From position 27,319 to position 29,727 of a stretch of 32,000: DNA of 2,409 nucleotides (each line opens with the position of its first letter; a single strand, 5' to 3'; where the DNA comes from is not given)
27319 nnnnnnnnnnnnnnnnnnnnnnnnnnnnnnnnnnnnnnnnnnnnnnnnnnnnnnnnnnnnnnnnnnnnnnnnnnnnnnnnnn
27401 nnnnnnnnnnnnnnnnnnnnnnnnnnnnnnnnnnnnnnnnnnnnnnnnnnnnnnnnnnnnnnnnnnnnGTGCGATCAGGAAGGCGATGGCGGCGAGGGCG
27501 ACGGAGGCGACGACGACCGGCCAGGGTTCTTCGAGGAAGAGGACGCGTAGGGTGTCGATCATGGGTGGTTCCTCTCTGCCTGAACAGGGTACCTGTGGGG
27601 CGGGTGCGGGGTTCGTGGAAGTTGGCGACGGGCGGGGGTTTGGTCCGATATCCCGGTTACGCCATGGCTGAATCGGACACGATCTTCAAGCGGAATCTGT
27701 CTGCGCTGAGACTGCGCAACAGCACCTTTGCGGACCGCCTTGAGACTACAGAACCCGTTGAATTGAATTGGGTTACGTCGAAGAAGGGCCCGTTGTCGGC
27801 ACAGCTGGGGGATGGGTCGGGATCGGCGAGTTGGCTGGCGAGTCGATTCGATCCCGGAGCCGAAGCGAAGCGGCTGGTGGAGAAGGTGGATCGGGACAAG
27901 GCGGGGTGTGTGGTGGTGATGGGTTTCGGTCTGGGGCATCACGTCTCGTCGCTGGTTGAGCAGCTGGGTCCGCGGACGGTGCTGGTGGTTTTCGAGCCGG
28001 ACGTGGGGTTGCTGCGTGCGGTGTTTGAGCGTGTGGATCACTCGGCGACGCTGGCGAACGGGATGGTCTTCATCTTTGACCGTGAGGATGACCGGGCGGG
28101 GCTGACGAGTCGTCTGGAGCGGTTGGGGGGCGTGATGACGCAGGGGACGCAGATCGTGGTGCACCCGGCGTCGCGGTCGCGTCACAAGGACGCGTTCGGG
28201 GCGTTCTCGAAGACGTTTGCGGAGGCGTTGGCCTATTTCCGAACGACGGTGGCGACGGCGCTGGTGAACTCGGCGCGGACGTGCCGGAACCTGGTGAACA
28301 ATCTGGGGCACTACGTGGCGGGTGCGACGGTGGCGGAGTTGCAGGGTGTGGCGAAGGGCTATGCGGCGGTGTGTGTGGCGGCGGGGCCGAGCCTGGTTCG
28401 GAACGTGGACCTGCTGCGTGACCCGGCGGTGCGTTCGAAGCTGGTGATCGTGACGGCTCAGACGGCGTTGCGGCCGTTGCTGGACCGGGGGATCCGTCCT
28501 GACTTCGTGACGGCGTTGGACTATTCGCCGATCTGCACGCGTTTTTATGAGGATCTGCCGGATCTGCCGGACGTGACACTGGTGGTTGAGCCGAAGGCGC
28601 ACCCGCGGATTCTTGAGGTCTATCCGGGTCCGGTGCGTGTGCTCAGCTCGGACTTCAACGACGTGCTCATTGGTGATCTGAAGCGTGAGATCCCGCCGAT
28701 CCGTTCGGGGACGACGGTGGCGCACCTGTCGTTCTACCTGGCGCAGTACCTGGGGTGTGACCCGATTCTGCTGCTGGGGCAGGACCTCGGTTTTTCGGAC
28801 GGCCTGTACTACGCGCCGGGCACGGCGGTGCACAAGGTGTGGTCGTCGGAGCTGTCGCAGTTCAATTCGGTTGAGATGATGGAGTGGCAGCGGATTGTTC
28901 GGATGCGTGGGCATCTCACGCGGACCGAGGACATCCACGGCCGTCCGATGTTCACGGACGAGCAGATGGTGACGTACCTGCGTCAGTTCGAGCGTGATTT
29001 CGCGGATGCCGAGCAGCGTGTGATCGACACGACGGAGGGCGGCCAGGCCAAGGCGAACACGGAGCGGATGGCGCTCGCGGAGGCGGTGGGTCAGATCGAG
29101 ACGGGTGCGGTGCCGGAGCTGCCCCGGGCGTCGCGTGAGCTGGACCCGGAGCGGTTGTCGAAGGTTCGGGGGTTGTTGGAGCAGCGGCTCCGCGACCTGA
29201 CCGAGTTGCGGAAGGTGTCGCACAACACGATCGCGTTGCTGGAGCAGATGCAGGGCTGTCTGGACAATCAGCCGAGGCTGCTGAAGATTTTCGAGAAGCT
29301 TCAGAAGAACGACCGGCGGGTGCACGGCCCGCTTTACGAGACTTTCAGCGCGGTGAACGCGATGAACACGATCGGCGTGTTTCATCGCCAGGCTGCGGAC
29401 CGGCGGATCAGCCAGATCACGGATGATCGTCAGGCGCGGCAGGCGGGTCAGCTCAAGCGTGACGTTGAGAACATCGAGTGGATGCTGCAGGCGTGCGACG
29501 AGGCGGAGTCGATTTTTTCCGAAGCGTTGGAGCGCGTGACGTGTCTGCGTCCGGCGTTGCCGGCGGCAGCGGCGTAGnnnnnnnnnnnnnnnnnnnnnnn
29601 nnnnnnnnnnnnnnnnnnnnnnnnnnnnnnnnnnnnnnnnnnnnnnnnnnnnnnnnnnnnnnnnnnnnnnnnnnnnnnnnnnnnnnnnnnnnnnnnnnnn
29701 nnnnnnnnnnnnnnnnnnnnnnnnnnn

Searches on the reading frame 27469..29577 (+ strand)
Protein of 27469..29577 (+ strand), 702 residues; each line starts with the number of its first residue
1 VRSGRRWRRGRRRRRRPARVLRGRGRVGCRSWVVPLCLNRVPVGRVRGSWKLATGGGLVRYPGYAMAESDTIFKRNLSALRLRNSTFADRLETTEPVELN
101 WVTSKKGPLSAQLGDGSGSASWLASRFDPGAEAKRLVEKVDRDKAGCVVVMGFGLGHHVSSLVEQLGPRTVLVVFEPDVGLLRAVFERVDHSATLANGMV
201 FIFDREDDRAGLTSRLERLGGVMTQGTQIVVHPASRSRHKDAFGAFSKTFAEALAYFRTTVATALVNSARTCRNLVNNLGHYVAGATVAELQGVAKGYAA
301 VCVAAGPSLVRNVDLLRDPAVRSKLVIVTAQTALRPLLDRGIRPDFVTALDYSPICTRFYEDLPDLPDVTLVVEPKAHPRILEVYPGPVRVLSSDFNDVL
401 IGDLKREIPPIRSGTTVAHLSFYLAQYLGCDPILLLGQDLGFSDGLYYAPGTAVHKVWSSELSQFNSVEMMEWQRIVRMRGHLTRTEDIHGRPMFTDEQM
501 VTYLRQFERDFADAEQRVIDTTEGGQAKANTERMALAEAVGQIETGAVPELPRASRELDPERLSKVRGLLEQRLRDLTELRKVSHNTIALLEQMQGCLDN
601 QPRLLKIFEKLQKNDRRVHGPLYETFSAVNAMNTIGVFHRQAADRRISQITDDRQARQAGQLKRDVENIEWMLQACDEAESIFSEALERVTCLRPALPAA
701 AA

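Call 3: search_protein_families(library=pfam, proteins=[window:27469-29577:+], max_evalue=1)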
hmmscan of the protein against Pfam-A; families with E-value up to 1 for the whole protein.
window:27469-29577:+ (702 aa): 2 families
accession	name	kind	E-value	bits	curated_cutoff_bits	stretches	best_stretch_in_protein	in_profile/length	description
PF01973.23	MptE-like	-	6.7e-34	117.6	34.6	1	274-444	2-170/171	6-hydroxymethylpterin diphosphokinase MptE-like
PF20157.4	Maf_flag10_N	-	4.4e-06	26.8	23.5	1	142-190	109-156/228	Glycosyltransferase Maf N-terminal domain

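Call 4: search_protein_families(library=ncbifam, proteins=[window:27469-29577:+], max_evalue=1)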
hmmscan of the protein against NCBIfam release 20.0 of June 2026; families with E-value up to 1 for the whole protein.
window:27469-29577:+ (702 aa): 3 families
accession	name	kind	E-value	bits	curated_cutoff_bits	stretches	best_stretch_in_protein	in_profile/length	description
NF050051.1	FlagModPseD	domain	3.6e-18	65.5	670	1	152-444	79-376/640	flagellin modification protein PseD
NF041658.1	ornithlipidmtase_OlsG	equivalog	0.048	13.4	350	1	133-194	29-90/191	ornithine lipid N-methyltransferase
NF052498.1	TIGR_Tas_endo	equivalog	0.17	11.8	100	1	639-698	14-71/215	TIGR-Tas system RNA-guided endonuclease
